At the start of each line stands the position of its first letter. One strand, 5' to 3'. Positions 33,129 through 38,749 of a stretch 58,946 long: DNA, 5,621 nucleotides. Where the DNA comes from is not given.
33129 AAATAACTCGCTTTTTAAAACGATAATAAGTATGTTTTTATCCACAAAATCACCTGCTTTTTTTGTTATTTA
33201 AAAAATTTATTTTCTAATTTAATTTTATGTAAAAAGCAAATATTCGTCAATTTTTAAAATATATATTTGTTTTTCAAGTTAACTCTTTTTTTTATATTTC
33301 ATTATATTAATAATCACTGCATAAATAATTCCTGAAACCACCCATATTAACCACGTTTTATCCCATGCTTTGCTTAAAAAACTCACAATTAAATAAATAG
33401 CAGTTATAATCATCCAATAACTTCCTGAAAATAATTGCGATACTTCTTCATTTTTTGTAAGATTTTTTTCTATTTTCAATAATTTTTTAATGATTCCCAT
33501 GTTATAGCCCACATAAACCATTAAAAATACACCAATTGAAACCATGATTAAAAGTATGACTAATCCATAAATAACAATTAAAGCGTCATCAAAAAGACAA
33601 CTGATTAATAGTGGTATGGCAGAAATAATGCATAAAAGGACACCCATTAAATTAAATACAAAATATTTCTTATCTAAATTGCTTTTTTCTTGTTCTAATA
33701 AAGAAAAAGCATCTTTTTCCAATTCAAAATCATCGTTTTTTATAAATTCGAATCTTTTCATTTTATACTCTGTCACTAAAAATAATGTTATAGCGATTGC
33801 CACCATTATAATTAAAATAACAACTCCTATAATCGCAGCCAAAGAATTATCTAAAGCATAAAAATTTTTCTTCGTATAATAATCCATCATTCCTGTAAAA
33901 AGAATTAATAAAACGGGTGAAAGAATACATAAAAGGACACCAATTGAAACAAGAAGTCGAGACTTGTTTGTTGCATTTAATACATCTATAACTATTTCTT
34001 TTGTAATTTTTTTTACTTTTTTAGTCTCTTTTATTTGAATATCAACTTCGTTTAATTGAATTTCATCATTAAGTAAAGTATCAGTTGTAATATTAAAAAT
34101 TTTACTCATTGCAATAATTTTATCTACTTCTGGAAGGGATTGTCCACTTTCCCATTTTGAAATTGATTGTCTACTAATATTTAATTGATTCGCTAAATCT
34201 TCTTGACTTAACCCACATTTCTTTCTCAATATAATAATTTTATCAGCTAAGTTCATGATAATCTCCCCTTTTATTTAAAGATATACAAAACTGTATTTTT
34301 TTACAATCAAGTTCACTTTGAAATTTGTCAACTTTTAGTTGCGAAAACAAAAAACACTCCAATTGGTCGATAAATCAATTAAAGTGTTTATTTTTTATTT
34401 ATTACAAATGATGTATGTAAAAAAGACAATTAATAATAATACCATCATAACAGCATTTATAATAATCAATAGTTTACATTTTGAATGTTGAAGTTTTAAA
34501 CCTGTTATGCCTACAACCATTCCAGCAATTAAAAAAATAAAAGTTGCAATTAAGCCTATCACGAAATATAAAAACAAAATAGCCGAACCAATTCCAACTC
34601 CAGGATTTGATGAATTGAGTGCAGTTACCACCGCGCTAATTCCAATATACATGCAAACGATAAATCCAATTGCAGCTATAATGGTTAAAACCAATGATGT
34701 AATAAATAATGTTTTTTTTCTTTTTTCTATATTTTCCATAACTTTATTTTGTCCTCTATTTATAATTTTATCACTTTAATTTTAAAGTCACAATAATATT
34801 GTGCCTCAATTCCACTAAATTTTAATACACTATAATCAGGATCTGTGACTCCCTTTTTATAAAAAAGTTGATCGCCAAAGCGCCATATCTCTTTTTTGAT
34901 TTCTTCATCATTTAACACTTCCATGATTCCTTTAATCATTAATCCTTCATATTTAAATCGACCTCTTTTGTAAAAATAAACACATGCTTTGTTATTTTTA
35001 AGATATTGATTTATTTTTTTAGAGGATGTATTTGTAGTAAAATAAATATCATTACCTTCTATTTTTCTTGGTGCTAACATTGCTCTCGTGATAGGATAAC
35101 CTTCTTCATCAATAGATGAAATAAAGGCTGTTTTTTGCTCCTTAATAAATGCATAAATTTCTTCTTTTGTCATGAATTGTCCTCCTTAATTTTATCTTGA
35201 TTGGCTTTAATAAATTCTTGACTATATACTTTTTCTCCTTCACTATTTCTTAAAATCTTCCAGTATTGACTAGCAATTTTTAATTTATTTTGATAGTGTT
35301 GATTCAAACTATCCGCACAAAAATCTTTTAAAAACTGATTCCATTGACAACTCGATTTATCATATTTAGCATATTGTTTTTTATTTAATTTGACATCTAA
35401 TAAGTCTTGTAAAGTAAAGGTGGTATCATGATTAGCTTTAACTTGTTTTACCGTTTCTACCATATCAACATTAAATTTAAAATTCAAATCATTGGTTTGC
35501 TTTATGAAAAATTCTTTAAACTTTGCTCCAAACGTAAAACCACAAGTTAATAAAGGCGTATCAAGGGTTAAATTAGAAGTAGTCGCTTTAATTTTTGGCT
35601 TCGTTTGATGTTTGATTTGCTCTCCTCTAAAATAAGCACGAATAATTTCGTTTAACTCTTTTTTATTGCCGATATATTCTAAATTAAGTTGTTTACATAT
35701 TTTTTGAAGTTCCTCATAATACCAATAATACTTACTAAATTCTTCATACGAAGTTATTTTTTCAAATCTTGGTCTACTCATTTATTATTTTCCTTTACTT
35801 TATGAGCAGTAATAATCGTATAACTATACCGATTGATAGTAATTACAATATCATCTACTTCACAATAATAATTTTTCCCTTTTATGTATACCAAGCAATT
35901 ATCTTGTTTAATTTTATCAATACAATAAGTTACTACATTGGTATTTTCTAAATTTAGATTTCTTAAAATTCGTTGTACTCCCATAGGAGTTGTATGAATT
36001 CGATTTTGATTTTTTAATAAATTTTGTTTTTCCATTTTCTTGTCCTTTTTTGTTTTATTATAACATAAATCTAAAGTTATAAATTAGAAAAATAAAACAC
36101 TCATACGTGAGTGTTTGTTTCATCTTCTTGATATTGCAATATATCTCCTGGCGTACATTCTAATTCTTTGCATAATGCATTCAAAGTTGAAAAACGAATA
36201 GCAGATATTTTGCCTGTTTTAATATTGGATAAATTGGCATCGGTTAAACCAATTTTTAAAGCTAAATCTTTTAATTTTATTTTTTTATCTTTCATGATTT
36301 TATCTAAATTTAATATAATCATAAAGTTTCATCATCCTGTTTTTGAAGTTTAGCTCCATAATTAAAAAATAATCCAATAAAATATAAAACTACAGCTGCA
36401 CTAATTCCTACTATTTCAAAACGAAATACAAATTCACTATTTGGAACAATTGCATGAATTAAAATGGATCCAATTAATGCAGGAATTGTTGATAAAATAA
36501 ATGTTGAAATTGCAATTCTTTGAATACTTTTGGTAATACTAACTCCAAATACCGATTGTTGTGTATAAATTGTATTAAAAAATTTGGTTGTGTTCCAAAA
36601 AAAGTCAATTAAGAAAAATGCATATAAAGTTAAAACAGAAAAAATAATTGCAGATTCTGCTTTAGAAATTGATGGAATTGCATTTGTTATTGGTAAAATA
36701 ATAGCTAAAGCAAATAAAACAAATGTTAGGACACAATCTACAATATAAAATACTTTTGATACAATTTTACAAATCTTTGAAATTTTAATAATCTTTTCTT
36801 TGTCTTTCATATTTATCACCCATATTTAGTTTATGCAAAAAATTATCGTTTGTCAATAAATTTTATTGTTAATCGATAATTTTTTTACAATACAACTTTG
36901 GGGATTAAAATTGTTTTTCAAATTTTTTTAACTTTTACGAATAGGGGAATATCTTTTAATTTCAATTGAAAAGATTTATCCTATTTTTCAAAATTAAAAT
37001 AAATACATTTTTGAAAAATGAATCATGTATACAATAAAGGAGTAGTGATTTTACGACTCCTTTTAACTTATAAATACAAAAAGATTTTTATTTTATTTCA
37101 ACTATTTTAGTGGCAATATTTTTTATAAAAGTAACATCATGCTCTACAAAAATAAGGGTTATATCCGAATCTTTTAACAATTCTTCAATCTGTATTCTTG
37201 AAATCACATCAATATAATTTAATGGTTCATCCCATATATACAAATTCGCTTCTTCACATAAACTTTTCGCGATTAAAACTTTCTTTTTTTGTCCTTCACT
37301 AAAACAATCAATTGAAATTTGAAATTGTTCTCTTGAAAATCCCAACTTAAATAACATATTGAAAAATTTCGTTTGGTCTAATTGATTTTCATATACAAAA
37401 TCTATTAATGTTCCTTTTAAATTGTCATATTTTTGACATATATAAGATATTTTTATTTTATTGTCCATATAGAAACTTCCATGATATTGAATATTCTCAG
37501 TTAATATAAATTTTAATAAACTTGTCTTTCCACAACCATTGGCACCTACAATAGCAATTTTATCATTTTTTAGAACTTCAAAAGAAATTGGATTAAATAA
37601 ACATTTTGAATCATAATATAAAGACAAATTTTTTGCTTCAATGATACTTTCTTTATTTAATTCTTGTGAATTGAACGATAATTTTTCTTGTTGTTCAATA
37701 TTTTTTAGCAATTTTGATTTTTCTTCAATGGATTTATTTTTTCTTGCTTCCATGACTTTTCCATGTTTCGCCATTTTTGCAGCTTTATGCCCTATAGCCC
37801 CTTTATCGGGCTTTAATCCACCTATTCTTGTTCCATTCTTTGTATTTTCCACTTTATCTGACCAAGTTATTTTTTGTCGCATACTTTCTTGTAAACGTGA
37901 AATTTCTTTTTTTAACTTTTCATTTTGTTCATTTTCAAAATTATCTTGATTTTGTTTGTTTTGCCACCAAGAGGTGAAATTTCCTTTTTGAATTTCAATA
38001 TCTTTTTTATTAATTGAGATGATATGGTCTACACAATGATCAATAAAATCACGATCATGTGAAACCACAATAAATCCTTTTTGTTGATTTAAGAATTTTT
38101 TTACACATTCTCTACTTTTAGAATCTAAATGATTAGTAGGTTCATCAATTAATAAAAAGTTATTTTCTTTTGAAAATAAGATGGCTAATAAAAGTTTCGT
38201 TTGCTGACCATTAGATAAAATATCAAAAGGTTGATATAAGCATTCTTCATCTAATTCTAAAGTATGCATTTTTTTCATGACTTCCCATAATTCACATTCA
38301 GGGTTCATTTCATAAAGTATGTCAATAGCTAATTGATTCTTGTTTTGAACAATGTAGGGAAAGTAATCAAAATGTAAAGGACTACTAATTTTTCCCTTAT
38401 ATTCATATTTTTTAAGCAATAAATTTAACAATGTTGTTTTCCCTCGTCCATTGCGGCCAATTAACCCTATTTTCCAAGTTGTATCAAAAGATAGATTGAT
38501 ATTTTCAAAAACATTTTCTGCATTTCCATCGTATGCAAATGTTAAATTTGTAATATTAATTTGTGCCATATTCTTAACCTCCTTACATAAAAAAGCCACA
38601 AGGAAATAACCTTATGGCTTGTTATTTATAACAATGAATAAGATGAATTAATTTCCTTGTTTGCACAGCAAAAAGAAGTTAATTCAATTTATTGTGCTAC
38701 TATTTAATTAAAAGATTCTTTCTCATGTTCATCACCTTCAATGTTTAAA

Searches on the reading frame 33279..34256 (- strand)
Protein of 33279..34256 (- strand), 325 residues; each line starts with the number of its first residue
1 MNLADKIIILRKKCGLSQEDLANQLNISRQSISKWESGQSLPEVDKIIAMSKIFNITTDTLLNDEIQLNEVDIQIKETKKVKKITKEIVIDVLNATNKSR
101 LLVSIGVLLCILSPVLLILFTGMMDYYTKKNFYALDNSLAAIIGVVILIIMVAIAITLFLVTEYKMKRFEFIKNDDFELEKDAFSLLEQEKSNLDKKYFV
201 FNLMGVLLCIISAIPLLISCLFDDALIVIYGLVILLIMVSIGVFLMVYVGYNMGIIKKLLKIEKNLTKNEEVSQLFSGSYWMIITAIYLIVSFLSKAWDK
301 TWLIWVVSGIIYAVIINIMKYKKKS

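Call 99: search_protein_families(library=padloc, proteins=[window:33279-34256:-], max_evalue=0.001)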
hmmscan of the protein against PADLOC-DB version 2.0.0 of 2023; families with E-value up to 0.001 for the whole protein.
window:33279-34256:- (325 aa): 17 families
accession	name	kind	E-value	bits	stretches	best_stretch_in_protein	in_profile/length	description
PDLC03954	RmrA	-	1.7e-11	41.7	1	6-70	14-78/380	-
PDLC02926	HTH_VI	-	2.8e-11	41.5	1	4-94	3-89/92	-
PDLC03945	RmrA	-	2.2e-10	38.3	1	6-87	6-90/394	-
PDLC03951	RmrA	-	9.6e-10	36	1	6-70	12-76/400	-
PDLC04142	capH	-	3.7e-08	32.4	1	2-75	6-77/103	capH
PDLC03947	RmrA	-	4.7e-08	30.2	1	7-74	16-83/383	-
PDLC03952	RmrA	-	1e-07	29.2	1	11-54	31-74/395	-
PDLC03943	RmrA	-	1.8e-07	28.6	1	9-91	9-92/370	-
PDLC03944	RmrA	-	1.9e-07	28.5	1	11-64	15-68/384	-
PDLC04775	PDC-M69A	-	5.8e-07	28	1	6-73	11-78/113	-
PDLC03949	RmrA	-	8.2e-07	26.2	1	5-84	5-85/363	-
PDLC03665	Control_protein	-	2e-05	22.7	1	3-63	9-70/77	control protein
PDLC03956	RmrA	-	5.2e-05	20.5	1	16-66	23-73/399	-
PDLC03948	RmrA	-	7.8e-05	19.7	1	10-66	16-72/397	-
PDLC04760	PDC-M64C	-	9.9e-05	20.7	1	1-49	25-73/93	-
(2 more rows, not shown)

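Call 100: search_protein_families(library=pfam, proteins=[window:33279-34256:-], max_evalue=0.001)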
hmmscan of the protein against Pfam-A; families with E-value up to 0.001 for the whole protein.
window:33279-34256:- (325 aa): 5 families
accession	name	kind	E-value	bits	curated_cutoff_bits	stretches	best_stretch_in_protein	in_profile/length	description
PF01381.28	HTH_3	-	4e-16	59.2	23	1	9-60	3-54/55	Helix-turn-helix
PF12844.13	HTH_19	-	7.3e-11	42.3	30.2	1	10-63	7-60/64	Helix-turn-helix domain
PF13560.12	HTH_31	-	4.3e-08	33.8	27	1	10-56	9-56/64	Helix-turn-helix domain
PF07022.19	Phage_CI_repr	-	0.00035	21.3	22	1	15-59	11-55/65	Bacteriophage CI repressor helix-turn-helix domain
PF12650.12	DUF3784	-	0.00048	20.7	28.1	0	188-245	31-89/94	Domain of unknown function (DUF3784)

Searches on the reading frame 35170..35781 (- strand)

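Call 99: search_protein_families(library=padloc, proteins=[window:35170-35781:-], max_evalue=0.001)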
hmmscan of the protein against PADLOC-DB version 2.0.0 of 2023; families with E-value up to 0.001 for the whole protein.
window:35170-35781:- (203 aa): 0 families

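Call 100: search_protein_families(library=pfam, proteins=[window:35170-35781:-], max_evalue=0.001)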
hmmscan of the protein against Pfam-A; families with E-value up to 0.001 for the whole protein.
window:35170-35781:- (203 aa): 1 family
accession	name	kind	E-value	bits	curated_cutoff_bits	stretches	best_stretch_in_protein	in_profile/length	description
PF18953.6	SAP_new25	-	1.3e-17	63.6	26.3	1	13-61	1-49/51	SAP domain-containing new25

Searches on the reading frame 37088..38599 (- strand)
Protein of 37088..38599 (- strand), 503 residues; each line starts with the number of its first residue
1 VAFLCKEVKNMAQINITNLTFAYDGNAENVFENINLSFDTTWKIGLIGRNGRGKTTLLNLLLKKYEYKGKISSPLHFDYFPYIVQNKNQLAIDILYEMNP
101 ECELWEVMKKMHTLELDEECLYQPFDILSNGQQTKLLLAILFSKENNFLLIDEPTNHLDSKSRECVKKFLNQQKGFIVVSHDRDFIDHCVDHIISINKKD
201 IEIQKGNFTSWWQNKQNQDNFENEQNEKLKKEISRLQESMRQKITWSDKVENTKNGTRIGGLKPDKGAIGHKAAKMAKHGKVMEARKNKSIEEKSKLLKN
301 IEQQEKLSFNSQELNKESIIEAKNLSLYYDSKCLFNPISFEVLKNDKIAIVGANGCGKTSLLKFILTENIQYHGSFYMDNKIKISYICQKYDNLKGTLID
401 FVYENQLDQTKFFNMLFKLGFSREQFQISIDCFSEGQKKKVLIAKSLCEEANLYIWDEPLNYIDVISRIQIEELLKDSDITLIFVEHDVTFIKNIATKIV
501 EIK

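Call 99: search_protein_families(library=padloc, proteins=[window:37088-38599:-], max_evalue=0.001)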
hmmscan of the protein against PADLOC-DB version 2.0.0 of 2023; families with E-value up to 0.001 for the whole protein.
window:37088-38599:- (503 aa): 18 families
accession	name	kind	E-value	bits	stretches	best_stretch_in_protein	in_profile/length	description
PDLC04135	mad3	-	2.8e-41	140.3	3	123-198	259-339/374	mads_3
PDLC02980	AriA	-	7.7e-14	50.3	1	125-184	235-301/304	-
PDLC04140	mad8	-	1.6e-12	45.6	2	331-367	13-49/314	mads_8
PDLC02335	AbiLi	-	7e-08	29.9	1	275-480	27-164/326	AbiLi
PDLC00290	PtuA1|PtuA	-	7.8e-08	30.1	1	30-74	13-57/414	AAA ATPase domain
PDLC03878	NsnB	-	1.2e-07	29.8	1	135-226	226-321/345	-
PDLC04236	PDC-M01A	-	6.3e-07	26.8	0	13-63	28-85/388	-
PDLC00075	GajA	-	1.4e-06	25.1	0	136-205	257-330/536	AAA ATPase domain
PDLC04164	AriA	-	1.6e-06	25.9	0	338-373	20-55/253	-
PDLC04235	PDC-M01A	-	1.7e-06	25.2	0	16-65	154-210/510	-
PDLC04213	HEC-02A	-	6.6e-05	20.6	0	350-373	28-51/337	-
PDLC02361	PifA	-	7.7e-05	19.4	0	42-99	41-97/720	PifA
PDLC02913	ATPase_I-A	-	0.00039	17.7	0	31-63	65-96/508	-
PDLC04242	PDC-M01A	-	0.00056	16.2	0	342-367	213-238/566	-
PDLC00304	PtuA1|PtuA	-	0.00063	17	0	350-437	44-130/444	AAA ATPase domain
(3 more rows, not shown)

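Call 100: search_protein_families(library=pfam, proteins=[window:37088-38599:-], max_evalue=0.001)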
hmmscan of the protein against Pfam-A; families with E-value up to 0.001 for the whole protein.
window:37088-38599:- (503 aa): 18 families
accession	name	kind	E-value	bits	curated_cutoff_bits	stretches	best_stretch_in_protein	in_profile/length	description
PF00005.33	ABC_tran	-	1e-38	133.5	25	2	336-461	2-137/137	ABC transporter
PF13304.12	AAA_21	-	4.4e-14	53.7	27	0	349-398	3-58/304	AAA domain, putative AbiEii toxin, Type IV TA system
PF02463.25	SMC_N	-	9.8e-12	45.2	40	1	115-199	131-214/220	RecF/RecN/SMC N terminal domain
PF13401.12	AAA_22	-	4.1e-07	30.8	27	0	46-174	10-114/130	AAA domain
PF01926.29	MMR_HSR1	-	1.8e-05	25.3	21.9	0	43-66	1-23/113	50S ribosome-binding GTPase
PF00931.28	NB-ARC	-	1.9e-05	24.5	23.5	0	347-385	20-58/248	NB-ARC domain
PF03193.22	RsgA_GTPase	-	2.6e-05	24.6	30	0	28-68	94-133/174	RsgA GTPase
PF08477.19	Roc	-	6e-05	23.7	27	0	347-373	1-27/119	Ras of Complex, Roc, domain of DAPkinase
PF10662.15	PduV-EutP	-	0.00011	22.5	21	0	346-375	2-31/143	Ethanolamine utilisation - propanediol utilisation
PF13555.12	AAA_29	-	0.00019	21.5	27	0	340-362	17-39/61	P-loop containing region of AAA domain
PF00910.28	RNA_helicase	-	0.00022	22.1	21.5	0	348-417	1-72/105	RNA helicase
PF02367.23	TsaE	-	0.00023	21.6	26.6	0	42-76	22-56/128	Threonylcarbamoyl adenosine biosynthesis protein TsaE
PF13521.12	AAA_28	-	0.00032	21.4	27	0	347-366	1-20/164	AAA domain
PF13175.12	AAA_15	-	0.00036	20.7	32.1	0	343-445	21-103/374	AAA ATPase domain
PF03205.20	MobB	-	0.00043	20.6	26.6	0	44-69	2-27/133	Molybdopterin guanine dinucleotide synthesis protein B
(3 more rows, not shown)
